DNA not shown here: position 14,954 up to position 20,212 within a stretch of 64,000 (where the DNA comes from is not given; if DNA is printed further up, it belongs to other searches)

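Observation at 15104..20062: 1652-aa C-terminally membrane-anchored surface protein built from four ~310-aa WDG..DPY/GLUG-like modules, with no catalytic domain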

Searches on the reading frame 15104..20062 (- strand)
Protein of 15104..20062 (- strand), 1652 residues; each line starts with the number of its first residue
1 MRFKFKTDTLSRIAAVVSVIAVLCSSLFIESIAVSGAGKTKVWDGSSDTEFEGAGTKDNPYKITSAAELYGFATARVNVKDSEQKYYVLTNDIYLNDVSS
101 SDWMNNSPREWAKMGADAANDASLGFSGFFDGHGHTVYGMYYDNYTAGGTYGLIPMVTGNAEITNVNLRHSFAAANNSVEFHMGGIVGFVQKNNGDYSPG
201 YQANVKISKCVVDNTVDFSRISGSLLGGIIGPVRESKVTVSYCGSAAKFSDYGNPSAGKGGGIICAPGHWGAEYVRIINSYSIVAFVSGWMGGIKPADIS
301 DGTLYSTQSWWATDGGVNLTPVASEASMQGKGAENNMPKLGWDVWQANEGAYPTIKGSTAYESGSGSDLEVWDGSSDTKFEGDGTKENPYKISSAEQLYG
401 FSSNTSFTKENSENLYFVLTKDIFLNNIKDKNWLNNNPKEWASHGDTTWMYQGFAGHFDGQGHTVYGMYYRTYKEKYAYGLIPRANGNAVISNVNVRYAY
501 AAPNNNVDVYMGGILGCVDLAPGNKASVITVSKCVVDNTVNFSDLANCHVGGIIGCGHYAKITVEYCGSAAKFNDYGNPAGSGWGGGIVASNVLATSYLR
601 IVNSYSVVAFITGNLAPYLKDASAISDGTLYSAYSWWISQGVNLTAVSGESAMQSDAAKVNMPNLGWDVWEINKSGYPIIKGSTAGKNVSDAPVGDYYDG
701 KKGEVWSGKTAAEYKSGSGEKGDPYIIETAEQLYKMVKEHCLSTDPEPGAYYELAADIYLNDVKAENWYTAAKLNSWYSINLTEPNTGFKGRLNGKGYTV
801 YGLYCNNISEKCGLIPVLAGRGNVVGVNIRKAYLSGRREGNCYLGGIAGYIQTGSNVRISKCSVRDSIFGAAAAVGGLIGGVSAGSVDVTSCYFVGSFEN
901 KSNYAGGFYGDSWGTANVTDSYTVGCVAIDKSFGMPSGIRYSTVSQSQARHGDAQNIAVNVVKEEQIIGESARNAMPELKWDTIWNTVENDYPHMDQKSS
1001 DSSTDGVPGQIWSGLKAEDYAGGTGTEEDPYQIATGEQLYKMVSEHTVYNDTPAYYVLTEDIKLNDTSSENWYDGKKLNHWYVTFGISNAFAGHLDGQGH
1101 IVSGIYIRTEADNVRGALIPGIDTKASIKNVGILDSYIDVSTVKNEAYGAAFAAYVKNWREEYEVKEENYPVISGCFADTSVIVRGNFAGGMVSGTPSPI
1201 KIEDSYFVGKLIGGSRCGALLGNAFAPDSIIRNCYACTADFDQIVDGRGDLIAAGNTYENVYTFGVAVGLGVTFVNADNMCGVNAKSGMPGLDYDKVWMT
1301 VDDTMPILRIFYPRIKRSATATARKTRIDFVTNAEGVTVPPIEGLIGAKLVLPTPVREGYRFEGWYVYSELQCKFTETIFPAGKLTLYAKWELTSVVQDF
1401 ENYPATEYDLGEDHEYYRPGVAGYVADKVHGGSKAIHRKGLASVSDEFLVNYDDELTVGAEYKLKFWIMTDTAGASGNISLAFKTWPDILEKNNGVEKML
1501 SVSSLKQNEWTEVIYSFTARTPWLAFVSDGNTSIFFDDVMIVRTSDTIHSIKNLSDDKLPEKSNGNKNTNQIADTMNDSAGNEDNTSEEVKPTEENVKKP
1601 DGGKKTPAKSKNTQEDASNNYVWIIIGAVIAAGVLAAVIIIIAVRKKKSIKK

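Call 3: search_protein_families(library=pfam, proteins=[window:15104-20062:-], max_evalue=1)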
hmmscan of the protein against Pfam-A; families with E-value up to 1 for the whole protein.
window:15104-20062:- (1652 aa): 3 families
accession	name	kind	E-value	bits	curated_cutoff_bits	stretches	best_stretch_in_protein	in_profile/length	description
PF09479.16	Flg_new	-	9.4e-09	35.7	27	1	1347-1390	19-65/65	Listeria-Bacteroides repeat domain (List_Bact_rpt)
PF11174.13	DUF2970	-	0.12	12.6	27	1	1609-1643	17-52/56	Protein of unknown function (DUF2970)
PF20399.4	PH_20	-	0.17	12.3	27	0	79-105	24-50/84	PH domain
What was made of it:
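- Checked: Flg_new: Pfam E 9.4e-9, 35.7 bits against a cutoff of 27, aa 1347-1390 (call 3).
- An InlB B-repeat is present (call 3).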

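Call 4: search_protein_families(library=ncbifam, proteins=[window:15104-20062:-], max_evalue=1)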
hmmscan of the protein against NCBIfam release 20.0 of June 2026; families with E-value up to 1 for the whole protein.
window:15104-20062:- (1652 aa): 4 families
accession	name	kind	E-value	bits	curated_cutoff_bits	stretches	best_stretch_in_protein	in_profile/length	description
TIGR02543.1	List_Bact_rpt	repeat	1.7e-05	25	20.95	1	1355-1392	1-41/44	TIGR02543 family repeat protein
TIGR03927.1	T7SS_EssA_Firm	equivalog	0.0025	17.7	32.45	1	1563-1647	65-149/151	type VII secretion protein EssA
TIGR04211.1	SH3_and_anchor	equivalog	0.082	12.5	65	1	1558-1649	102-193/198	TIGR04211 family SH3 domain-containing protein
NF001966.0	PRK00745.1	equivalog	0.26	11.3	80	0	755-776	38-59/62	4-oxalocrotonate tautomerase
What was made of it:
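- On Listeria-Bacteroides repeat / InlB B-repeat (Flg_new): 35.7 bits against 27 and 25.0 against 20.95 (calls 3, 4).
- Checked: No catalytic Pfam or NCBIfam family at E<=1 (calls 3, 4).
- Tried and rejected: Direct Pfam and NCBIfam scans of the protein found no GLUG, CBM or catalytic family at E<=1, only Flg_new (calls 3, 4).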

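Call 11: find_homologous_proteins(query=window:15104-20062:-, max_evalue=0.00001)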
Query window:15104-20062:- (1652 aa): 186 proteins with E <= 0.00001 among 8000 candidates; the best 120 are listed.
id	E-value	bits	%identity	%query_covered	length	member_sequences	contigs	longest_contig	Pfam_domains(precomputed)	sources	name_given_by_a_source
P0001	0.0e+0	3749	98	100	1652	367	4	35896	PF09479.17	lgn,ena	-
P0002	0.0e+0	1860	52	97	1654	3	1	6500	-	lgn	-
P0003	0.0e+0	1824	51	99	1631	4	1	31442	PF09479.17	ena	-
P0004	0.0e+0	1527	52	77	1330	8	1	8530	PF09479.17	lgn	-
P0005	0.0e+0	1524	51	78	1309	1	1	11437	PF09479.17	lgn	-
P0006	0.0e+0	1520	51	78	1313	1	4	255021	PF09479.17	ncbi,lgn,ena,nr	ncbi:MAG: InlB B-repeat-containing protein [Clostridia bacterium]|nr:InlB B-repeat-containing protei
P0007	0.0e+0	1503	51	78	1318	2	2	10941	-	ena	-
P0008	0.0e+0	1464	51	78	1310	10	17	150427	PF09479.17,PF02018.24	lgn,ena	-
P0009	0.0e+0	1446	50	78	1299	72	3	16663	PF09479.17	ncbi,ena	-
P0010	0.0e+0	1406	42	92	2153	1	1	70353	PF09479.17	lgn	-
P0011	0.0e+0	1364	42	93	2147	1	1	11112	PF09479.17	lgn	-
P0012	0.0e+0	1192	42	92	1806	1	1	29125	PF09479.17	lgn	-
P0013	0.0e+0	1168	41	92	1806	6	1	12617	PF09479.17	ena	-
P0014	0.0e+0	1090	32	97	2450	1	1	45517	PF09479.17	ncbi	-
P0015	0.0e+0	1045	32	75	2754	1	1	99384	PF09479.17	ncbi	-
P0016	0.0e+0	1034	31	92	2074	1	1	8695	PF09479.17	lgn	-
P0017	0.0e+0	1016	36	92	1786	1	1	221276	PF09479.17,PF05342.20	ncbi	-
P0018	5.3e-297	1007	33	90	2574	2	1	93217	PF09479.17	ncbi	-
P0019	4.0e-284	964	36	92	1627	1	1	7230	PF09479.17,PF05342.20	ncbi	-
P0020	3.3e-281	955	32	74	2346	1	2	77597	PF09479.17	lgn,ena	-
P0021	9.7e-279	946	35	74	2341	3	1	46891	PF09479.17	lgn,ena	-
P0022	2.0e-278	945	31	91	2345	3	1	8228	PF09479.17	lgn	-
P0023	1.3e-270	919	32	92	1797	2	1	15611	PF09479.17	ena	-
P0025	3.3e-267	908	31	92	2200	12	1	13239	PF09479.17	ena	-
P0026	1.5e-265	903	32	91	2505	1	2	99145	PF09479.17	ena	-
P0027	1.8e-265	902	32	98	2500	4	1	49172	PF09479.17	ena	-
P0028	5.6e-255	868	33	97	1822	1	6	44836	PF09479.17,PF15200.13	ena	-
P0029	2.8e-253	862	32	98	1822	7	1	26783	PF09479.17,PF15200.13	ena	-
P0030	2.0e-249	849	32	93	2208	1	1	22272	PF09479.17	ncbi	-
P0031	3.6e-243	829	32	92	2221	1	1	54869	PF09479.17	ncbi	-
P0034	5.6e-224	765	32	91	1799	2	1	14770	PF09479.17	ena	-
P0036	1.3e-220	754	31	92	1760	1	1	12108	PF09479.17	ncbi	-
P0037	2.3e-219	750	32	91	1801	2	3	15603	PF09479.17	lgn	-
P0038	4.1e-219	749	31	91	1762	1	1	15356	PF09479.17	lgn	-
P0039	1.2e-218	747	33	93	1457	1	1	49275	PF09479.17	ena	-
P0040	1.5e-218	747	33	94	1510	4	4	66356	PF09479.17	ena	-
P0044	3.8e-209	716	30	93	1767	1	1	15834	PF09479.17,PF05342.20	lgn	-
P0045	7.5e-208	711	33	93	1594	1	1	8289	PF09479.17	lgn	-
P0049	1.1e-200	688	30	92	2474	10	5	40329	PF09479.17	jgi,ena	-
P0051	5.0e-197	676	29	91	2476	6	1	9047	PF09479.17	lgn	-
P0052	6.1e-197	675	29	97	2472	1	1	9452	PF09479.17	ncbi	-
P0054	1.0e-193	665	31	91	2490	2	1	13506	PF09479.17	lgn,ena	-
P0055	1.1e-193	665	31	93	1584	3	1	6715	PF09479.17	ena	-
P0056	5.1e-189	649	32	93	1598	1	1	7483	PF09479.17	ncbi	-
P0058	3.4e-180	620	30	71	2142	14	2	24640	PF09479.17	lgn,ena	-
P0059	7.3e-179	615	30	91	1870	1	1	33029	PF09479.17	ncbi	-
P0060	3.1e-175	603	29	91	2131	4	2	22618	PF09479.17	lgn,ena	-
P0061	1.9e-174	601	30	92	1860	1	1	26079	PF09479.17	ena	-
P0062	4.9e-173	596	37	32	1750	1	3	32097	PF09479.17,PF02018.24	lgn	-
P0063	2.0e-172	594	29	91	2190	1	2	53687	PF09479.17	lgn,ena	-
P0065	2.6e-164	567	33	71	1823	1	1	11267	PF09479.17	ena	-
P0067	3.7e-152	527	27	99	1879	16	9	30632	PF09479.17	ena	-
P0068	1.8e-150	521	30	78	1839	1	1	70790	PF09479.17,PF02018.24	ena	-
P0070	2.4e-148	514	30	74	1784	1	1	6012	PF00722.29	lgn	-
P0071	1.0e-147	512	29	77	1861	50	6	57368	PF09479.17,PF02018.24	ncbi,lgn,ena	-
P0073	3.3e-146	507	28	93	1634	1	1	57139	PF09479.17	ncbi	-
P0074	2.7e-144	501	30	75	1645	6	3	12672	PF09479.17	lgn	-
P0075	1.5e-141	492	33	54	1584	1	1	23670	PF09479.17,PF17996.8,PF13472.13,PF00657.29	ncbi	-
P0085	4.9e-93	331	29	74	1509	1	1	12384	PF00404.25,PF00722.29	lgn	-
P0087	8.0e-93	330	30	73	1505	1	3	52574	PF00404.25,PF00722.29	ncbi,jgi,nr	ncbi:MAG: glycosyl hydrolase family protein [Ruminococcaceae bacterium]|nr:glycosyl hydrolase family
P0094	1.1e-79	287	27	60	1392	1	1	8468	PF00404.25,PF00722.29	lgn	-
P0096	3.0e-72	262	28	59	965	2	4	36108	PF00404.25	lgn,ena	-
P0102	1.8e-58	216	28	49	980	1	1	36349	PF00404.25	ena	-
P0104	1.0e-56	210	26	77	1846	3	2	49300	PF03629.25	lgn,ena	-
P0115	7.4e-42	161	26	60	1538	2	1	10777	PF09479.17,PF03629.25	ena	-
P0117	2.8e-39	153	27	59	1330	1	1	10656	PF17996.8,PF13472.13,PF00657.29,PF16255.12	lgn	-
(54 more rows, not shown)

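Call 22: search_protein_families(library=pfam, proteins=[P0017], max_evalue=0.01)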
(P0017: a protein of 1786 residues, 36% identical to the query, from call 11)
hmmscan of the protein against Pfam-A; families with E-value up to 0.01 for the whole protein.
P0017 (1786 aa): 3 families
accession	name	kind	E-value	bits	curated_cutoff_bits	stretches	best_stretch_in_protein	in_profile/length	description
PF05342.19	Peptidase_M26_N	-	1.7e-12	47.5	27.7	1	129-194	184-240/250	M26 IgA1-specific Metallo-endopeptidase N-terminal region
PF09479.16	Flg_new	-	6.1e-09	36.3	27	1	1568-1631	2-65/65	Listeria-Bacteroides repeat domain (List_Bact_rpt)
PF07581.17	Glug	-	0.0022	18.7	20.5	1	214-240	3-28/28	The GLUG motif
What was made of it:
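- Closest known: NTD2 beta-helix gating domain of M26 IgA1 metalloproteases. Same: Some family modules hit PF05342 directly, for example P0017 at E 1.7e-12 (call 22).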

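Call 33: find_related_loci(query=window:15104-20062:-, collection=genome_contigs, flank=10000)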
Query window:15104-20062:- (1652 aa) in genome_contigs; peptide patterns used: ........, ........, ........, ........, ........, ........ (x = any residue, [..] = any of these).
9 stretches matched a pattern; 2 encode a relative of the query (tblastn E <= 1e-3); 1 distinct loci.
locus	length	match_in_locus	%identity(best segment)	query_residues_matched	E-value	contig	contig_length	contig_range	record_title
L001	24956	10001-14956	96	1-1652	0e+0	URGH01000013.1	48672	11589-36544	uncultured Ruminococcaceae bacterium isolate UMGS974 genome assembly, contig: NODE_172_length_48672_cov_4.994302, whole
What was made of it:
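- The source is the human gut (call 33).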
